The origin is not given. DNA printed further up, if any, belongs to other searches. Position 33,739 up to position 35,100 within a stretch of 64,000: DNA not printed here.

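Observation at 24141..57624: ~33 kb hybrid isoprenoid / reducing type-II PKS-FAS / glycolipid-type biosynthetic island bracketed by inverted geranylgeranyl-reductase paralogues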

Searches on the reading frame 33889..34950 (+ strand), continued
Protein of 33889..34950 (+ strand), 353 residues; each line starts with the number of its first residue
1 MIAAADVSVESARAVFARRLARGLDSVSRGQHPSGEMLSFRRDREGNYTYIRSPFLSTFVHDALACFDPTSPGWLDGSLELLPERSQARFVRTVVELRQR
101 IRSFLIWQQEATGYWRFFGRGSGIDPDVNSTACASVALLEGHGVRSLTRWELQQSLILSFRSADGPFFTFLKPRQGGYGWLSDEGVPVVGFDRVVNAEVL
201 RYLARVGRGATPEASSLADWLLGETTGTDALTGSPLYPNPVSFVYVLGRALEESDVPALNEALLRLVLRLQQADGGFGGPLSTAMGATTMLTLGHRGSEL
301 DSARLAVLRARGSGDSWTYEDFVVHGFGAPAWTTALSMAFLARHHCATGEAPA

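Call 51: predict_structure(alignment_id=A1)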
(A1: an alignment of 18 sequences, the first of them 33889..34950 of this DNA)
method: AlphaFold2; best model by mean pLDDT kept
length: 353 residues; sequences in the alignment: 18
mean_pLDDT: 87.3   pTM: 0.89
mean pLDDT of the five models: 87.3, 86.8, 86.3, 86.3, 85.9
residues with pLDDT >= 90: 213; 70-90: 95; 50-70: 32; < 50: 13
segments of 3 or more residues with pLDDT < 50: 1-8, 119-123
pLDDT, mean of each block of 10 residues (from residue 1): 46 87 96 93 87 86 96 93 93 97 90 68 68 89 67 89 89 67 69 94 91 94 95 91 97 89 98 97 98 96 96 89 81 97 92 60
secondary structure, 60 per line:
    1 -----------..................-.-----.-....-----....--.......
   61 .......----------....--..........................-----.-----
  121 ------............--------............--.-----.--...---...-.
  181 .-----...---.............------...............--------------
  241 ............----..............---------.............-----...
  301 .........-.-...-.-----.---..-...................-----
elements in order: H12-29 E39-42 E48-51 H54-67 H78-81 H84-108 H128-138 H147-158 E170-172 E176-178 E187-189 H193-205 H212-226 H241-252 H257-270 H280-292 H298-309 H330-348
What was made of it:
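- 33889..34950 (+): Monodomain class II terpene-cyclase-like protein (g13, 353 aa). AF2 pLDDT 87 (call 51).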

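Call 53: fold_search(model_id=the predicted structure, library=pdb)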
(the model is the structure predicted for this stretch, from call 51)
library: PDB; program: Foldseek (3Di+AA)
matches with E <= 10: 761; with E <= 0.001: 82
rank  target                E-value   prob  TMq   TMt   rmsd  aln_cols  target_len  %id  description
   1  9m7d_B                1.4e-11  1.00  0.67  0.48   4.0       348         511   16  Crystal structure of AsDMS D333N mutant (released 2025-09-10)
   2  9m7f_B                2.1e-11  1.00  0.68  0.48   3.9       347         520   15  Crystal structure of AsDMS D333N mutant in complex with farnesyl pyrophosphate (released 2025-09-10)
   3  9m7d_A                3.6e-11  1.00  0.68  0.48   4.0       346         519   16  Crystal structure of AsDMS D333N mutant (released 2025-09-10)
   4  8pak_A                4.1e-11  1.00  0.66  0.67   5.1       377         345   19  Crystal Structure of a Squalene-Hopene Cyclase from Cystobacter fuscus (released 2024-06-26)
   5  9mhs_A                4.6e-11  1.00  0.66  0.50   4.1       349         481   15  Drimenol synthase (released 2025-07-16)
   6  9mhs_B                5.0e-11  1.00  0.69  0.50   4.1       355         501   14  Drimenol synthase (released 2025-07-16)
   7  9m7f_A                6.7e-11  1.00  0.67  0.48   4.0       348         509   15  Crystal structure of AsDMS D333N mutant in complex with farnesyl pyrophosphate (released 2025-09-10)
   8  9m7e_B                1.1e-10  1.00  0.64  0.46   4.6       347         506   16  Crystal structure of AsDMS D333N mutant in complex with drimenyl phosphate (released 2025-09-10)
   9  9mlo_A                1.5e-10  1.00  0.66  0.48   4.4       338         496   15  Drimenol Synthase - Farnesyl Thiol Complex (released 2025-07-16)
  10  9mlo_B                2.4e-10  1.00  0.67  0.50   4.0       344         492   14  Drimenol Synthase - Farnesyl Thiol Complex (released 2025-07-16)
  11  9m7e_A                5.2e-10  1.00  0.66  0.47   4.2       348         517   16  Crystal structure of AsDMS D333N mutant in complex with drimenyl phosphate (released 2025-09-10)
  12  8pak_B                5.2e-10  1.00  0.64  0.65   5.4       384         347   17  Crystal Structure of a Squalene-Hopene Cyclase from Cystobacter fuscus (released 2024-06-26)
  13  8paj_B                2.6e-09  1.00  0.67  0.69   4.9       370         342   18  Crystal Structure of a Squalene-Hopene cyclase from Archangium gephyra (released 2024-06-26)
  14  8zg1                  3.0e-09  1.00  0.59  0.46   4.5       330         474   18  Drimenyl diphosphate synthase SsDMS_F248Y&D303E from Streptomyces showdoensis (Apo) (released 2025-05-21)
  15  6ij1                  3.0e-09  1.00  0.59  0.61   6.1       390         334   17  Crystal structure of a protein from Actinoplanes (released 2019-09-11)
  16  8paj_A                4.0e-09  1.00  0.67  0.69   5.0       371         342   18  Crystal Structure of a Squalene-Hopene cyclase from Archangium gephyra (released 2024-06-26)
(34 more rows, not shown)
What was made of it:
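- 33889..34950 (+): Foldseek top hits are AsDMS, 8pak/8paj, MstE and SsDMS, E about 1e-11, TM 0.67 (call 53).
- On Class II terpene cyclase: Foldseek top 40 hits are all class II cyclases, E 1e-11 to 1e-5 (call 53).
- Checked: The 'alpha/alpha toroid' is confirmed as a class II terpene-cyclase fold (call 53).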

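Call 56: search_solved_structures(query=L013:16599-17900:+, max_evalue=1e-60)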
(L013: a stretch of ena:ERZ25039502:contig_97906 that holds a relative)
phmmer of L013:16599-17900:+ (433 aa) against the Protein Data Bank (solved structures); distinct sequences matched with E-value up to 1e-60: 56.
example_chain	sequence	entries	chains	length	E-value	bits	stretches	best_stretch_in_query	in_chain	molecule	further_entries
1j3n_A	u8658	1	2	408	2.4e-105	356.1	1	6-424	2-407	3-oxoacyl-(acyl-carrier protein) synthase II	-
5sxo_A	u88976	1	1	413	5.2e-96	325.3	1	5-425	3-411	3-oxoacyl-[acyl-carrier-protein] synthase 2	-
4ls6_A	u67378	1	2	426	1.7e-95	323.6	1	5-426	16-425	3-oxoacyl-[acyl-carrier-protein] synthase 2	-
3o04_A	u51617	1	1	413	1.9e-95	323.5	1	5-425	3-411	beta-keto-acyl carrier protein synthase II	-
4ls5_A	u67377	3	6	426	7.2e-95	321.6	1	5-426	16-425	3-oxoacyl-[acyl-carrier-protein] synthase 2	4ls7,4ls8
4b7v_A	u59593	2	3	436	8.6e-92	311.4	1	3-425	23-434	3-OXOACYL-[ACYL-CARRIER-PROTEIN] SYNTHASE 2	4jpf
8qm1_A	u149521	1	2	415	8.8e-92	311.4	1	4-425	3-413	3-oxoacyl-[acyl-carrier-protein] synthase 2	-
1e5m_A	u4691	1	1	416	3.1e-91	309.6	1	5-425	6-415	BETA KETOACYL ACYL CARRIER PROTEIN SYNTHASE II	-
8cn8_A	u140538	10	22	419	1.1e-90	307.7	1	3-425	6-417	3-oxoacyl-[acyl-carrier-protein] synthase 2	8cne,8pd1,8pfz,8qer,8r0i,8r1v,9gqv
4r8e_A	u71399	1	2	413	2.6e-90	306.5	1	5-424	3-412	3-oxoacyl-[acyl-carrier-protein] synthase 2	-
8pj0_A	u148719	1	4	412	3.9e-90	305.9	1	6-425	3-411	3-oxoacyl-[acyl-carrier-protein] synthase 2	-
4jb6_A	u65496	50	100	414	5.7e-90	305.4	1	5-425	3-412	3-oxoacyl-[acyl-carrier-protein] synthase 2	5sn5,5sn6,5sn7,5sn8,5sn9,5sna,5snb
8cou_A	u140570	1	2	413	6.4e-90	305.2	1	5-425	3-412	3-oxoacyl-[acyl-carrier-protein] synthase 2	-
7oc0_A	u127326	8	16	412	9e-90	304.7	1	6-425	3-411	3-oxoacyl-[acyl-carrier-protein] synthase 2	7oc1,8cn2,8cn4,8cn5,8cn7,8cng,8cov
4qav_A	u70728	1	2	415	6.6e-88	298.6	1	5-425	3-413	3-oxoacyl-[acyl-carrier-protein] synthase 2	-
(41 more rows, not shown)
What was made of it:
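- The KS scores highest with housekeeping FabF, at 356 bits against 212 for the ishigamide KS (call 56).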

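Call 61: predict_structure(alignment_id=A4)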
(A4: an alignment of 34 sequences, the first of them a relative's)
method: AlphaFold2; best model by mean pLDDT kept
length: 648 residues; sequences in the alignment: 34
mean_pLDDT: 87.6   pTM: 0.55
mean pLDDT of the five models: 87.6, 87.1, 86.0, 86.0, 85.7
residues with pLDDT >= 90: 413; 70-90: 174; 50-70: 32; < 50: 29
segments of 3 or more residues with pLDDT < 50: 277-280, 344-354, 430-432, 640-648
pLDDT, mean of each block of 10 residues (from residue 1): 77 96 93 96 97 96 95 94 93 95 97 95 84 90 91 97 96 91 97 92 88 96 95 95 96 87 84 57 62 86 97 95 96 90 46 58 87 91 92 89 93 91 65 68 93 92 93 95 91 90 90 94 93 95 96 88 61 88 95 95 83 81 83 79 42
secondary structure, 60 per line:
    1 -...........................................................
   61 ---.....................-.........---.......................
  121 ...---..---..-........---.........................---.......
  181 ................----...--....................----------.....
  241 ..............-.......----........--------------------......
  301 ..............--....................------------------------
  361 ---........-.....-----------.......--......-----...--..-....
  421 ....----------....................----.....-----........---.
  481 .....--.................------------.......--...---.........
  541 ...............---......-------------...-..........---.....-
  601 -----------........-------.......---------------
elements in order: H2-60 H64-84 H86-94 H98-123 H135-142 H146-170 H174-196 H206-225 H236-254 H256-262 H267-274 H295-314 H317-336 H364-371 E389-395 E398-403 E409-411 H417-424 H435-454 E459-463 H469-476 E480-485 H488-501 E502-504 E517-523 H532-542 E543-555 H559-564 E578-580 H582-591 E595-599 H612-619 E627-633
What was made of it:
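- On Class I terpenoid synthase / isoprenoid synthase fold: They lie at the C-terminal ends of helices in the AF2 model (call 61).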

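Call 63: fold_search(model_id=the predicted structure, library=pdb)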
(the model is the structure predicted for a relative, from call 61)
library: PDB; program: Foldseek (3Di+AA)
matches with E <= 10: 1713; with E <= 0.001: 804
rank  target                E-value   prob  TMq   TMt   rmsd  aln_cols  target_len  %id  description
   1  5t6b_A                5.7e-09  1.00  0.28  0.44   7.0       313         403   16  X-ray structure of the KijD1 C3-methyltransfeerase, converted to monomeric form (released 2016-09-14)
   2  4rv9                  1.0e-08  1.00  0.30  0.44   6.6       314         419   15  Crystal structure of MtmC in complex with SAH (released 2015-02-04)
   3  4rvd                  1.5e-08  1.00  0.29  0.44   6.7       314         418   15  Crystal structure of MtmC in complex with SAM (released 2015-01-28)
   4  4e2y                  2.5e-08  1.00  0.28  0.43   7.6       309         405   18  X-ray Structure of the E224Q mutant of TcaB9, a C-3'-Methyltransferase, in Complex with S-Adenosyl-L-Homocysteine and Su (released 2012-04-25)
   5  5t6b_B                2.5e-08  1.00  0.28  0.42   8.5       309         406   16  X-ray structure of the KijD1 C3-methyltransfeerase, converted to monomeric form (released 2016-09-14)
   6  5t6b_C                2.6e-08  1.00  0.27  0.43   7.6       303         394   18  X-ray structure of the KijD1 C3-methyltransfeerase, converted to monomeric form (released 2016-09-14)
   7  4e33                  3.3e-08  1.00  0.27  0.42   7.7       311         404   18  X-ray Structure of the C-3'-Methyltransferase TcaB9 in Complex with S-Adenosyl-L-Homocysteine and Reduced dTDP-Sugar Sub (released 2012-04-25)
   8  5t6b_D                4.5e-08  1.00  0.27  0.43   7.3       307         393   18  X-ray structure of the KijD1 C3-methyltransfeerase, converted to monomeric form (released 2016-09-14)
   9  4e2w                  4.5e-08  1.00  0.27  0.42   7.6       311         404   17  X-ray Structure of the H181N mutant of TcaB9, a C-3'-Methyltransferase, in Complex with S-Adenosyl-L-Homocysteine and Su (released 2012-04-25)
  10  3ndi                  4.5e-08  1.00  0.28  0.42   7.7       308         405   18  X-ray Structure of a C-3'-Methyltransferase in Complex with S-adenosylmethionine and dTMP (released 2010-06-30)
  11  5t67_A                5.3e-08  1.00  0.27  0.41   5.7       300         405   18  x-ray structure of the KijD1 C3-methyltransferase from Actinomadura kijaniata in complex with SAH and dTDP-sugar produ (released 2016-09-14)
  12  4e2z                  5.3e-08  1.00  0.27  0.42   7.6       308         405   18  X-ray Structure of the H225N mutant of TcaB9, a C-3'-Methyltransferase, in Complex with S-Adenosyl-L-Homocysteine and Su (released 2012-04-25)
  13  5t64_B                6.7e-08  1.00  0.27  0.42   7.7       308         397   18  X-ray structure of the C3-methyltransferase KijD1 from Actinomadura kijaniata in complex with TDP and SAH (released 2016-09-14)
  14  4pne_B                7.6e-08  1.00  0.22  0.48   6.7       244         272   22  Crystal Structure of the [4+2]-Cyclase SpnF (released 2015-02-18)
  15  4e30                  9.1e-08  1.00  0.28  0.42   7.6       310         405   18  X-ray Structure of the H181N/E224Q double mutant of TcaB9, a C-3'-Methyltransferase, in Complex with S-Adenosyl-L-Homocy (released 2012-04-25)
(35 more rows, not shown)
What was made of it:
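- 34947..36875 (+): 641-aa fusion (m14): all-alpha domain with DDxxD and NDxxDxxxD motifs, then a Cys4 zinc ribbon, then a SAM methyltransferase. Frameshifted in the window. The MT domain resembles TcaB9/KijD1/MtmC (call 63).
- The MT domain of m14 resembles NDP-sugar C-methyltransferases (call 63).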
